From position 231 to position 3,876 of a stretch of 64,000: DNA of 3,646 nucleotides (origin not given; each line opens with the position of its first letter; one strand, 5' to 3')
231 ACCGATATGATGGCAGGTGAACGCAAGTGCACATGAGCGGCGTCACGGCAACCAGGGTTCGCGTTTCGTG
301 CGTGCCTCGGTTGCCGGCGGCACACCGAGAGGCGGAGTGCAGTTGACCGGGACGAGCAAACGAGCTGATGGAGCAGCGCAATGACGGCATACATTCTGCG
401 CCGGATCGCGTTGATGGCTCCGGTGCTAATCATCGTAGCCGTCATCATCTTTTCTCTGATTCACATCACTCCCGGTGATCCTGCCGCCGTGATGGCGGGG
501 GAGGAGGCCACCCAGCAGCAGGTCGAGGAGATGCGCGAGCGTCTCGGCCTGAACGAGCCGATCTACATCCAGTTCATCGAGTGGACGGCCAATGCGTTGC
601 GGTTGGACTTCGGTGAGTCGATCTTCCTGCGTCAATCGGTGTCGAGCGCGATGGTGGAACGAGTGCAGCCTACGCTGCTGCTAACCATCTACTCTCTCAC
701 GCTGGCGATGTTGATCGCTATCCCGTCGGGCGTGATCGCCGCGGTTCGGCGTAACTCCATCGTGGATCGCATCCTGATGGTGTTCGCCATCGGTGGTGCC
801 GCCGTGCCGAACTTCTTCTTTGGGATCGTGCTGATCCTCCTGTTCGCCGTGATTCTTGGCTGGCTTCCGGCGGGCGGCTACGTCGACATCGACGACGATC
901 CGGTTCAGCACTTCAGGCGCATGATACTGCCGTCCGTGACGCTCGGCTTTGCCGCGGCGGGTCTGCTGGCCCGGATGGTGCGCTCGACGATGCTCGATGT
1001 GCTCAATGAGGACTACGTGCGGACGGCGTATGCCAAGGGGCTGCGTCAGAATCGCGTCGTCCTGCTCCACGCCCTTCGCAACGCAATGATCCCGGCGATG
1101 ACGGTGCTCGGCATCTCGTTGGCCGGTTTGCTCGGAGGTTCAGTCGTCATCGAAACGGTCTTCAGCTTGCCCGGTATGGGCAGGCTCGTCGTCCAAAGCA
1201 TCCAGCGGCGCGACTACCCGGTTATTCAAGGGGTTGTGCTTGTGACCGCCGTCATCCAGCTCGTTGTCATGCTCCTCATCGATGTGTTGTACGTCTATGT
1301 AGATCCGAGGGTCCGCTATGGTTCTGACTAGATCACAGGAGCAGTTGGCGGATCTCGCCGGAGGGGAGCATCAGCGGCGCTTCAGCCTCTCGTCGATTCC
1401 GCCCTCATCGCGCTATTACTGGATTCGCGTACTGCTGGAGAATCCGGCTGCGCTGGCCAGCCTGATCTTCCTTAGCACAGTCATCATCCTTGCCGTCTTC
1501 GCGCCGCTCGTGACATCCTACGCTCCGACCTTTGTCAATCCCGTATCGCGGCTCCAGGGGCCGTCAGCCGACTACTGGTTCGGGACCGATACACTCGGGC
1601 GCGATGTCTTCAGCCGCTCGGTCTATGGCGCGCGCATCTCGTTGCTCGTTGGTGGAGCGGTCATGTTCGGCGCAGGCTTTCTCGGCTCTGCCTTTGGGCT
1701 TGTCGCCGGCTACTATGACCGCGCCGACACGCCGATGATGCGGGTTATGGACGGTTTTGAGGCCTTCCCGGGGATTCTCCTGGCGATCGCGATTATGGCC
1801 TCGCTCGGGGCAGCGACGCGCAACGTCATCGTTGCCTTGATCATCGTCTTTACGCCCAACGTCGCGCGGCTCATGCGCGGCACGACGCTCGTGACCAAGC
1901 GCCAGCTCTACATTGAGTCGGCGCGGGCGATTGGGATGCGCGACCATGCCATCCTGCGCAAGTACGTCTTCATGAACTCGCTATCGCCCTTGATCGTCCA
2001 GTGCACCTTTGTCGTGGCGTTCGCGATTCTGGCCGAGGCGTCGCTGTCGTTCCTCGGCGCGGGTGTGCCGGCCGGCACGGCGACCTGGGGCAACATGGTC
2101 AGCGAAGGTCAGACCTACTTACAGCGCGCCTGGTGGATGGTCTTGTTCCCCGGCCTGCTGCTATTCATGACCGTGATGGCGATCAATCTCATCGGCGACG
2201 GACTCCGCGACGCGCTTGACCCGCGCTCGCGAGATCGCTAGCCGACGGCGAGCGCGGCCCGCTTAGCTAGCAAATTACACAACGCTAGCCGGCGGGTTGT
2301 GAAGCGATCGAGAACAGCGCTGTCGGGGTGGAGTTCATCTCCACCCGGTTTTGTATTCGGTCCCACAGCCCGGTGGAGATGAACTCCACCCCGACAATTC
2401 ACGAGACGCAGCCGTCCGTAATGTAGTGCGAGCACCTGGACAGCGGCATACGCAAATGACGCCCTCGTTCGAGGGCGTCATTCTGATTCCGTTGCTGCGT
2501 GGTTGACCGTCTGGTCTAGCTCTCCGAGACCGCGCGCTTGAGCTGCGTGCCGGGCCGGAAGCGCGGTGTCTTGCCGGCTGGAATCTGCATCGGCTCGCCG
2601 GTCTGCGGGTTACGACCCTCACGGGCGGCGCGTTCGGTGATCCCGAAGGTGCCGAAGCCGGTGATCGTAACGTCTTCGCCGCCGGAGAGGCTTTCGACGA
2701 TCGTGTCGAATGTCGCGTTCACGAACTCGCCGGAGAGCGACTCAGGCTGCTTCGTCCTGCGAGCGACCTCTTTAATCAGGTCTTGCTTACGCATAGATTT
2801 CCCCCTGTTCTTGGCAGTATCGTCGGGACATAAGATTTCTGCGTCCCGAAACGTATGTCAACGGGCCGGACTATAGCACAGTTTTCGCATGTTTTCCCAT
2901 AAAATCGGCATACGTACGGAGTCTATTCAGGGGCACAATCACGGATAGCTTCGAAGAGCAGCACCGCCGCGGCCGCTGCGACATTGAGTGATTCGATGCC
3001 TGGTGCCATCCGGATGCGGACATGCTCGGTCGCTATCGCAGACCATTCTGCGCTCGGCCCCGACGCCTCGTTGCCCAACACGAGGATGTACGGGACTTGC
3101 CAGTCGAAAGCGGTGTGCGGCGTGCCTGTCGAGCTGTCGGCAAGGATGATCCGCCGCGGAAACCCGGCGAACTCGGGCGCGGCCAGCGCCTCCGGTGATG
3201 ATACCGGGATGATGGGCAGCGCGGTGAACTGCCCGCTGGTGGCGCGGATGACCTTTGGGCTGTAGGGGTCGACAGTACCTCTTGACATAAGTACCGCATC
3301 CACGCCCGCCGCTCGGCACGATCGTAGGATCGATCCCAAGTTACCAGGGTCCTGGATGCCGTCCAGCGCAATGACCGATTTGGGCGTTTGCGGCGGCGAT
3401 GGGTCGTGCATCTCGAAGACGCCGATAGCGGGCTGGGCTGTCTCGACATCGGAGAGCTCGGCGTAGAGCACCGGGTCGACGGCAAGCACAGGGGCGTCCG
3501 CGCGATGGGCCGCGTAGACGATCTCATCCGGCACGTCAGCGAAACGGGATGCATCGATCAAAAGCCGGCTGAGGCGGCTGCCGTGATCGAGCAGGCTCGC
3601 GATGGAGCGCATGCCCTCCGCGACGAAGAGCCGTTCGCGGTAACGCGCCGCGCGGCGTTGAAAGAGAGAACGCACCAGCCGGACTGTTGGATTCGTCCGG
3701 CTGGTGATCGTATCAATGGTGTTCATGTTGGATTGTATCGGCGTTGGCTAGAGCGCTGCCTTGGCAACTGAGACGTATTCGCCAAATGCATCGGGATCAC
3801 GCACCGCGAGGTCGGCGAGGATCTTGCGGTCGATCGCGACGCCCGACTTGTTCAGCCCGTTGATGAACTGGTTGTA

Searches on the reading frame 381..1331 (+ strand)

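Call 47: search_protein_families(library=pfam, proteins=[window:381-1331:+], max_evalue=0.01)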
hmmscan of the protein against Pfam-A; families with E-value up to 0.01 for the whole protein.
window:381-1331:+ (316 aa): 2 families
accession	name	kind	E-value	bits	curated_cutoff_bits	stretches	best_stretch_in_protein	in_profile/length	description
PF00528.27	BPD_transp_1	-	6.9e-43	146.9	26.4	1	113-312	1-183/184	Binding-protein-dependent transport system inner membrane component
PF19300.4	BPD_transp_1_N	-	4e-13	50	23.8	1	1-71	1-71/114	Binding-prot-dependent transport system membrane comp, N-term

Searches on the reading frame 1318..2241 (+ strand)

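Call 47: search_protein_families(library=pfam, proteins=[window:1318-2241:+], max_evalue=0.01)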
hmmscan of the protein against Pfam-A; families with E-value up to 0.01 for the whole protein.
window:1318-2241:+ (307 aa): 2 families
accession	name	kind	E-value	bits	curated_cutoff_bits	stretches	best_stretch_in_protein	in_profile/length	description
PF00528.27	BPD_transp_1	-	5e-22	79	26.4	1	123-305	1-183/184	Binding-protein-dependent transport system inner membrane component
PF12911.12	OppC_N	-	9.4e-08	32.3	23.9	1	36-82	7-53/53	N-terminal TM domain of oligopeptide transport permease C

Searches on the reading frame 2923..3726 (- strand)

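Call 47: search_protein_families(library=pfam, proteins=[window:2923-3726:-], max_evalue=0.01)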
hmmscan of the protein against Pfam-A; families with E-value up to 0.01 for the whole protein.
window:2923-3726:- (267 aa): 3 families
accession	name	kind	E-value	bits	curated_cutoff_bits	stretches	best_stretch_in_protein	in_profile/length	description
PF00588.24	SpoU_methylase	-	2.6e-32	112.3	29.7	1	118-258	3-142/142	SpoU rRNA Methylase family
PF22435.1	MRM3-like_sub_bind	-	6.3e-10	39.8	27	1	12-101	1-83/84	MRM3-like substrate binding domain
PF22655.1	SpoU_sub_bind_like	-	1.6e-05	25.8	27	1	19-99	8-86/90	SpoU L30e-like domain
